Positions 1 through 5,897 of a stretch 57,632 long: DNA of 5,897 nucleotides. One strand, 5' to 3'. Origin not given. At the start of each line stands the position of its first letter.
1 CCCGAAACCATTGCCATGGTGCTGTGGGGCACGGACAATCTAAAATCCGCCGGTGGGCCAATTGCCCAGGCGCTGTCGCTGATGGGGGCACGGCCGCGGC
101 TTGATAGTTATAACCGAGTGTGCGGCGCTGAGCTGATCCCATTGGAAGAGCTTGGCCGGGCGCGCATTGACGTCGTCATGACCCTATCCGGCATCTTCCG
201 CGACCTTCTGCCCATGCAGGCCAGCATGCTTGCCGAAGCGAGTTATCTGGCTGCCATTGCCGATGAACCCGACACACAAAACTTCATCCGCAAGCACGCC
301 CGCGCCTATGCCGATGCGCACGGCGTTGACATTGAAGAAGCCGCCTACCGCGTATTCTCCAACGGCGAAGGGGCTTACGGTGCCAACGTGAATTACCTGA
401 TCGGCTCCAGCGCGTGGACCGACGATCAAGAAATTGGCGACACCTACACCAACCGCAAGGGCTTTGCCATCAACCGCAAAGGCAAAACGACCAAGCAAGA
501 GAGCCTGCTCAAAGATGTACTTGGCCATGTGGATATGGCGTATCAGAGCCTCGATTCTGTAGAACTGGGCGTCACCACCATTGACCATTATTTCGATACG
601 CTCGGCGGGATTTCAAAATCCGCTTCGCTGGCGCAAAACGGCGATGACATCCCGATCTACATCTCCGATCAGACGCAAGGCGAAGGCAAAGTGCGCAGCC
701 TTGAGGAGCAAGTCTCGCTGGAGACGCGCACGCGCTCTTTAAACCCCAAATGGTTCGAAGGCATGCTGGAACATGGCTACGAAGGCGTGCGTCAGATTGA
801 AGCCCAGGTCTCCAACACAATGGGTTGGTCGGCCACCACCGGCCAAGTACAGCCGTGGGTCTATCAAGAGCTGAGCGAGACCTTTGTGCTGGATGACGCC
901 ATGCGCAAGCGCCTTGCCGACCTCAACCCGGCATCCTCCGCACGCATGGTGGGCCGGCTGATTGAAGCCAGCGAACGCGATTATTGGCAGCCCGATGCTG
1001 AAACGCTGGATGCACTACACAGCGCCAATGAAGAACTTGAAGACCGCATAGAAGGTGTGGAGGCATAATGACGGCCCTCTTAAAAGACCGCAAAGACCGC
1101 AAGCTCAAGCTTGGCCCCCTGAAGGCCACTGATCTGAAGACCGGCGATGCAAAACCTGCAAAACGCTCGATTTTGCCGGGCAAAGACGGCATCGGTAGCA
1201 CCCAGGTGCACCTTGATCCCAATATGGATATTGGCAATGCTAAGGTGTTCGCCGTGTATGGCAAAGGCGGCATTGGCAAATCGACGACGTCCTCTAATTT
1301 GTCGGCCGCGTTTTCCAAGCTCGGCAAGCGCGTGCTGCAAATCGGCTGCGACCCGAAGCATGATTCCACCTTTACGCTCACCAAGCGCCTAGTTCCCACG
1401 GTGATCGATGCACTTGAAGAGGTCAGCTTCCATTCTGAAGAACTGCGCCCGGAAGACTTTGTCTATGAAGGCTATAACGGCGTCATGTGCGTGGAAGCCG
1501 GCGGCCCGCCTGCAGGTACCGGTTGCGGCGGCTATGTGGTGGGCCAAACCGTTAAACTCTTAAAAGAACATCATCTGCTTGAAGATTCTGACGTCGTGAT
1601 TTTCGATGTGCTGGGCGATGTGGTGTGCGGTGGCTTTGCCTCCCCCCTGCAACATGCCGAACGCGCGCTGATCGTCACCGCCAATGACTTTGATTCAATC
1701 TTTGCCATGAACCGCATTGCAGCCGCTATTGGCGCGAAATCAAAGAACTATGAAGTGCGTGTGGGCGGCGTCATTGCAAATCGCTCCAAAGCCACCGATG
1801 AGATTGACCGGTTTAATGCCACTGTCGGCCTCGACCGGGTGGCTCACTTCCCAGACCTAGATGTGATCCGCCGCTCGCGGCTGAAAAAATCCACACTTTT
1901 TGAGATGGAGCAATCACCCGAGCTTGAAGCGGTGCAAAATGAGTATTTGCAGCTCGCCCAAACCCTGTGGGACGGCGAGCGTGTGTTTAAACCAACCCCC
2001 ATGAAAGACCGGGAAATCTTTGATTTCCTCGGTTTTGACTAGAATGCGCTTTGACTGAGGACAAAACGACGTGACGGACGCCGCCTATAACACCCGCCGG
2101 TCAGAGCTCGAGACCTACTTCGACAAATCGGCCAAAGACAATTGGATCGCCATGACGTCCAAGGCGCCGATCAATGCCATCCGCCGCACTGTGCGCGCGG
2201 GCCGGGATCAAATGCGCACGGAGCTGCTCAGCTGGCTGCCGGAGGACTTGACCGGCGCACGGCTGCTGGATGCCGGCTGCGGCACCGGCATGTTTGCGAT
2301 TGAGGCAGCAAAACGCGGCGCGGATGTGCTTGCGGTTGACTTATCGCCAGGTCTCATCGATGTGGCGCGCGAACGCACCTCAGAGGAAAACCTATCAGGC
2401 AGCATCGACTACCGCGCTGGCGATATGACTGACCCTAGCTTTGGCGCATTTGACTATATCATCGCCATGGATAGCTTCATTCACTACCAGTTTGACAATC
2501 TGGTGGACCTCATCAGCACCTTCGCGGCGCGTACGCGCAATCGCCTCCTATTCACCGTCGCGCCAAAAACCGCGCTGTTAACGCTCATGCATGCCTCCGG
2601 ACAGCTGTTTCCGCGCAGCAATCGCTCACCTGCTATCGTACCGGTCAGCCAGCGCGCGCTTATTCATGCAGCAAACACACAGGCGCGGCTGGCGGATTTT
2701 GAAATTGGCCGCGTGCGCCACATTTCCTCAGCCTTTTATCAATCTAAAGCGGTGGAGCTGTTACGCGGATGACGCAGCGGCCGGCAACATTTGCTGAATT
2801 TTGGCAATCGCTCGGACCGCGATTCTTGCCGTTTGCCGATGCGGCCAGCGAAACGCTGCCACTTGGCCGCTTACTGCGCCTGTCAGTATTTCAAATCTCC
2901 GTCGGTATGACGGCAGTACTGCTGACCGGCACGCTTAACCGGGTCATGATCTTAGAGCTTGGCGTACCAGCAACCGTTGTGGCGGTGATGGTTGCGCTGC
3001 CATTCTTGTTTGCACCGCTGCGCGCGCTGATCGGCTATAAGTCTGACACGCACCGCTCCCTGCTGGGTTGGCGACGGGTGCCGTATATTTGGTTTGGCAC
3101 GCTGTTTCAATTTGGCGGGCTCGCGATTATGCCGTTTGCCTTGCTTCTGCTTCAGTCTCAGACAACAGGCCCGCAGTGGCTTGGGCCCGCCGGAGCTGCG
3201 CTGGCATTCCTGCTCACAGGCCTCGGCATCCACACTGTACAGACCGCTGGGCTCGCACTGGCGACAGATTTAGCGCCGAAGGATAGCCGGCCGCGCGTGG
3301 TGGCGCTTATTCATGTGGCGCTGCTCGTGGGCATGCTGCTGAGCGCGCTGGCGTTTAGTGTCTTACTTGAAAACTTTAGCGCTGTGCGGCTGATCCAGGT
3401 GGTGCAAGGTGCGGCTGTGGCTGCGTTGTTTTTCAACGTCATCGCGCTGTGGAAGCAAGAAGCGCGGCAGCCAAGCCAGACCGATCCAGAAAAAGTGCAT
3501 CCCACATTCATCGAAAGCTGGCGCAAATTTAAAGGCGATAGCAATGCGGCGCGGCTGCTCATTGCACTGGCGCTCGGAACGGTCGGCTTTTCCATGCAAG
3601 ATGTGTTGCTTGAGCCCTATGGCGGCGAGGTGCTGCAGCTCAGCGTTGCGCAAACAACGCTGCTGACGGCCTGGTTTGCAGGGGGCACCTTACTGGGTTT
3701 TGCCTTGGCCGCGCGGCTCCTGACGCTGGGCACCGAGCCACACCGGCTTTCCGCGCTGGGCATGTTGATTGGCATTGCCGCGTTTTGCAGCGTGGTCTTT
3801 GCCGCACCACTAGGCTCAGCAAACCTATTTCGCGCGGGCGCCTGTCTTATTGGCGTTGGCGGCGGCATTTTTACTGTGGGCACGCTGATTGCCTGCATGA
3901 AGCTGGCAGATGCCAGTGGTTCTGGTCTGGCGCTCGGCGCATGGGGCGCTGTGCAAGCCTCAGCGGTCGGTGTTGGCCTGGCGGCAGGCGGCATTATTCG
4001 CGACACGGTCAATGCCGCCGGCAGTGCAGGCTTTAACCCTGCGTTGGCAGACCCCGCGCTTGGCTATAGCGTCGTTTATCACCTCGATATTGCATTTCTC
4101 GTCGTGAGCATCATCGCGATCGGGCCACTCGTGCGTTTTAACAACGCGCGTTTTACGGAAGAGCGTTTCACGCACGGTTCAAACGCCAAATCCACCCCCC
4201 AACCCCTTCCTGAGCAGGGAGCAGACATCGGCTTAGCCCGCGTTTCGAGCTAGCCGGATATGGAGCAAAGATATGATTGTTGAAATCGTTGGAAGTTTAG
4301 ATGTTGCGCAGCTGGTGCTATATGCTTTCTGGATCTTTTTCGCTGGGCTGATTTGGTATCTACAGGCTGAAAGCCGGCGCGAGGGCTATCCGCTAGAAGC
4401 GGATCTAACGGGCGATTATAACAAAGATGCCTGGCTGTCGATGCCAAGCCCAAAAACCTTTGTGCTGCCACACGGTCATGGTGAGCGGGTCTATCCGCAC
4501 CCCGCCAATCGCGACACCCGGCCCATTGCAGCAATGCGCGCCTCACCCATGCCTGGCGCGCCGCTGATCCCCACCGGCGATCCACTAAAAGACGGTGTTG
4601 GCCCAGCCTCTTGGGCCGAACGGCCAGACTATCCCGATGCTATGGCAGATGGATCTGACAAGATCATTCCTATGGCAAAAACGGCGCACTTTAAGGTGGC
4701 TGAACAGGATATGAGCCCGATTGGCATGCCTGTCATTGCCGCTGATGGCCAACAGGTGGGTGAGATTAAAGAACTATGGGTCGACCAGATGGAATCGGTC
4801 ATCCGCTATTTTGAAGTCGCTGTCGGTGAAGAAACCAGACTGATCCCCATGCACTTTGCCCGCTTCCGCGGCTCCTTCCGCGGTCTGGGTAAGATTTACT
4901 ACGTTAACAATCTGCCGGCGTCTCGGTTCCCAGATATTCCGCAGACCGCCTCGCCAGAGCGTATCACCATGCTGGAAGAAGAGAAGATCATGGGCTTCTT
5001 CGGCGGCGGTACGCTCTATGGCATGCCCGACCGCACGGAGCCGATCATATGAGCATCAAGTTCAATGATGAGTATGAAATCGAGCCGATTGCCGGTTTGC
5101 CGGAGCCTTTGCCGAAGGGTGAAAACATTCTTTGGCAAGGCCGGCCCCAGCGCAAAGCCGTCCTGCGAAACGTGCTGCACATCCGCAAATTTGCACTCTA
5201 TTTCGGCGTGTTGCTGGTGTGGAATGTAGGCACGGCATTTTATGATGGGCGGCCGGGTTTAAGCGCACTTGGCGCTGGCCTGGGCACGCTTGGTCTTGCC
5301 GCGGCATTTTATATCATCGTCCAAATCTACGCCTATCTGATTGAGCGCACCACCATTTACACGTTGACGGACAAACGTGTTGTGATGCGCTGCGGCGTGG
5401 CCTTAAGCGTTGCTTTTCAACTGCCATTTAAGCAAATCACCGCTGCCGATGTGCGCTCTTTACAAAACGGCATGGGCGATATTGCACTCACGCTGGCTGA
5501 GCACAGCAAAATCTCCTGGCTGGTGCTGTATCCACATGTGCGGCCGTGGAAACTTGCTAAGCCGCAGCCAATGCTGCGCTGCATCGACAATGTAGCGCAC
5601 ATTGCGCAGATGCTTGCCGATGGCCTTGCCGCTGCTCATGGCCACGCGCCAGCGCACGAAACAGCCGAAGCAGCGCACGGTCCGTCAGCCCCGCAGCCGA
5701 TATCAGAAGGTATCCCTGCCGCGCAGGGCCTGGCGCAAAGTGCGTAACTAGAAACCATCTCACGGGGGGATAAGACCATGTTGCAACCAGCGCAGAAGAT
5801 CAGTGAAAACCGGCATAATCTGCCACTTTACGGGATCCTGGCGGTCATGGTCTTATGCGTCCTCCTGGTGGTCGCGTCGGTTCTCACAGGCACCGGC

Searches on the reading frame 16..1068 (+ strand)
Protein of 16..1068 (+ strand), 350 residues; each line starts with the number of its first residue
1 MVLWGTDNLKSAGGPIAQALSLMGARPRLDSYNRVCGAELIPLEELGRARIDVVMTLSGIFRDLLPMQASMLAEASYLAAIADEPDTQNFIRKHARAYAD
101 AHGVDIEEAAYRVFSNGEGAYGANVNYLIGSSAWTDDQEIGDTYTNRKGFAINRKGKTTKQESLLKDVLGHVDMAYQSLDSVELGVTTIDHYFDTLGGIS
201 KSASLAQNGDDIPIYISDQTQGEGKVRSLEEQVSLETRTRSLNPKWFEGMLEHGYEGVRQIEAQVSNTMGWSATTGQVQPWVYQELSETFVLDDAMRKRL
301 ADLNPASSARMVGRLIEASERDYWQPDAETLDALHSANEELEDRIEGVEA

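Call 47: search_protein_families(library=pfam, proteins=[window:16-1068:+], max_evalue=0.00001)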
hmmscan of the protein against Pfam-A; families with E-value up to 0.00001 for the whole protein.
window:16-1068:+ (350 aa): 1 family
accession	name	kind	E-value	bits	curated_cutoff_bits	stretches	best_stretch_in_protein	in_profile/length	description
PF02514.21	CobN-Mg_chel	-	3.5e-121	406.4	24.5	1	1-331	757-1090/1090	CobN/Magnesium Chelatase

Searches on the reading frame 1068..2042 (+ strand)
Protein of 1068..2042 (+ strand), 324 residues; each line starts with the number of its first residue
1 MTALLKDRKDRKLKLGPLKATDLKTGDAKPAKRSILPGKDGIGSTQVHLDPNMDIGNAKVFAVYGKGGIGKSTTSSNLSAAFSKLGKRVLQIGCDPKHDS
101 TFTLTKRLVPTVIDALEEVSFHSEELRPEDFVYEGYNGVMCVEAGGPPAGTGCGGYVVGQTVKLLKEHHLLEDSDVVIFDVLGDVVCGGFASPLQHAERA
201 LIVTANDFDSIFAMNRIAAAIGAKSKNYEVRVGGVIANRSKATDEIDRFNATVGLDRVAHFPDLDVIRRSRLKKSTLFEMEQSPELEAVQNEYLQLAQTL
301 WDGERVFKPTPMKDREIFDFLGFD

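Call 47: search_protein_families(library=pfam, proteins=[window:1068-2042:+], max_evalue=0.00001)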
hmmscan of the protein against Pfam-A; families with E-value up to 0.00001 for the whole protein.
window:1068-2042:+ (324 aa): 4 families
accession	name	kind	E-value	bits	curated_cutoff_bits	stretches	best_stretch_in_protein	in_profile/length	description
PF00142.24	Fer4_NifH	-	2.2e-87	293.4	25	1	61-321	3-265/271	4Fe-4S iron sulfur cluster binding proteins, NifH/frxC family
PF01656.29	CbiA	-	1.9e-12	47.7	25.4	1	61-251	2-94/125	CobQ/CobB/MinD/ParA nucleotide binding domain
PF13614.12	AAA_31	-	6.3e-10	39.7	27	1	63-105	6-49/177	AAA domain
PF02374.21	ArsA_ATPase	-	2e-07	31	24.3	1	59-99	2-42/305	Anion-transporting ATPase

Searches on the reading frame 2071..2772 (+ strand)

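Call 47: search_protein_families(library=pfam, proteins=[window:2071-2772:+], max_evalue=0.00001)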
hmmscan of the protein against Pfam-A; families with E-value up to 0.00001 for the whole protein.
window:2071-2772:+ (233 aa): 9 families
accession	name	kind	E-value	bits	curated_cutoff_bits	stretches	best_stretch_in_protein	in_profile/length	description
PF07109.17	Mg-por_mtran_C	-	6.7e-27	94.1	27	1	132-231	1-96/97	Magnesium-protoporphyrin IX methyltransferase C-terminus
PF13649.12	Methyltransf_25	-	2.5e-16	60.6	27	1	66-153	2-91/97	Methyltransferase domain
PF08241.18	Methyltransf_11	-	3.1e-13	50.6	21.2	1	66-143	1-75/95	Methyltransferase domain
PF13489.12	Methyltransf_23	-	1.2e-11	45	27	1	46-156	7-109/164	Methyltransferase domain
PF08242.18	Methyltransf_12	-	3.2e-11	44.2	30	1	66-153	1-90/98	Methyltransferase domain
PF13847.12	Methyltransf_31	-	3.1e-10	40.3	27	1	62-141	4-88/145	Methyltransferase domain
PF05175.20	MTS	-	4.8e-08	33.3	23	1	52-151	23-122/170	Methyltransferase small domain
PF02353.26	CMAS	-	3.2e-07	30.4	27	1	61-162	62-163/273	Mycolic acid cyclopropane synthetase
PF03602.21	Cons_hypoth95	-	1.2e-06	28.8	24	1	39-108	19-89/182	Conserved hypothetical protein 95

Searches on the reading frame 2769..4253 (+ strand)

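Call 47: search_protein_families(library=pfam, proteins=[window:2769-4253:+], max_evalue=0.00001)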
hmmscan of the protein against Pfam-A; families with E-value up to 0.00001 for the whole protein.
window:2769-4253:+ (494 aa): 2 families
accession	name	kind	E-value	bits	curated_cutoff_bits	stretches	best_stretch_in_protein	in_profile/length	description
PF03209.21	PUCC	-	8.1e-140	466.8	21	1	55-456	1-398/401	PUCC protein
PF07690.21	MFS_1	-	1.1e-20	74.3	33.4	1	42-403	5-346/347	Major Facilitator Superfamily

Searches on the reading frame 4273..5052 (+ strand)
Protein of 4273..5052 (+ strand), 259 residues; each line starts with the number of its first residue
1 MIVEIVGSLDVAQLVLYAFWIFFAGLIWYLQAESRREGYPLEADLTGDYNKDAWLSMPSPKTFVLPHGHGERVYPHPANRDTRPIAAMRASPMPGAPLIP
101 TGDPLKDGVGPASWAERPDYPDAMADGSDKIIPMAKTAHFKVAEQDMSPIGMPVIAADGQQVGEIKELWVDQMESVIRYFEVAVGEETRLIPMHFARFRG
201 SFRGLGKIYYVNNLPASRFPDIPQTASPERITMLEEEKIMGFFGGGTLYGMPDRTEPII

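Call 47: search_protein_families(library=pfam, proteins=[window:4273-5052:+], max_evalue=0.00001)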
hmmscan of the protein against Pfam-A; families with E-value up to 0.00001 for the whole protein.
window:4273-5052:+ (259 aa): 2 families
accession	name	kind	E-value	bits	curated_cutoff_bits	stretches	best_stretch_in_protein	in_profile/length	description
PF03967.18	PRCH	-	1.4e-48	164.9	27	1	4-135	2-133/134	Photosynthetic reaction centre, H-chain N-terminal region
PF05239.21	PRC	-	1.9e-11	44.2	21.2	1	148-194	8-58/78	PRC-barrel domain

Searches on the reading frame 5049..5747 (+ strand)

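Call 47: search_protein_families(library=pfam, proteins=[window:5049-5747:+], max_evalue=0.00001)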
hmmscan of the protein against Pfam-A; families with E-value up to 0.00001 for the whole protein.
window:5049-5747:+ (232 aa): 1 family
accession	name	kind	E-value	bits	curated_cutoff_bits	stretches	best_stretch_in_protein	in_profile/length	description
PF03703.20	bPH_2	-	2.6e-06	28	22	1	100-187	2-76/78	Bacterial PH domain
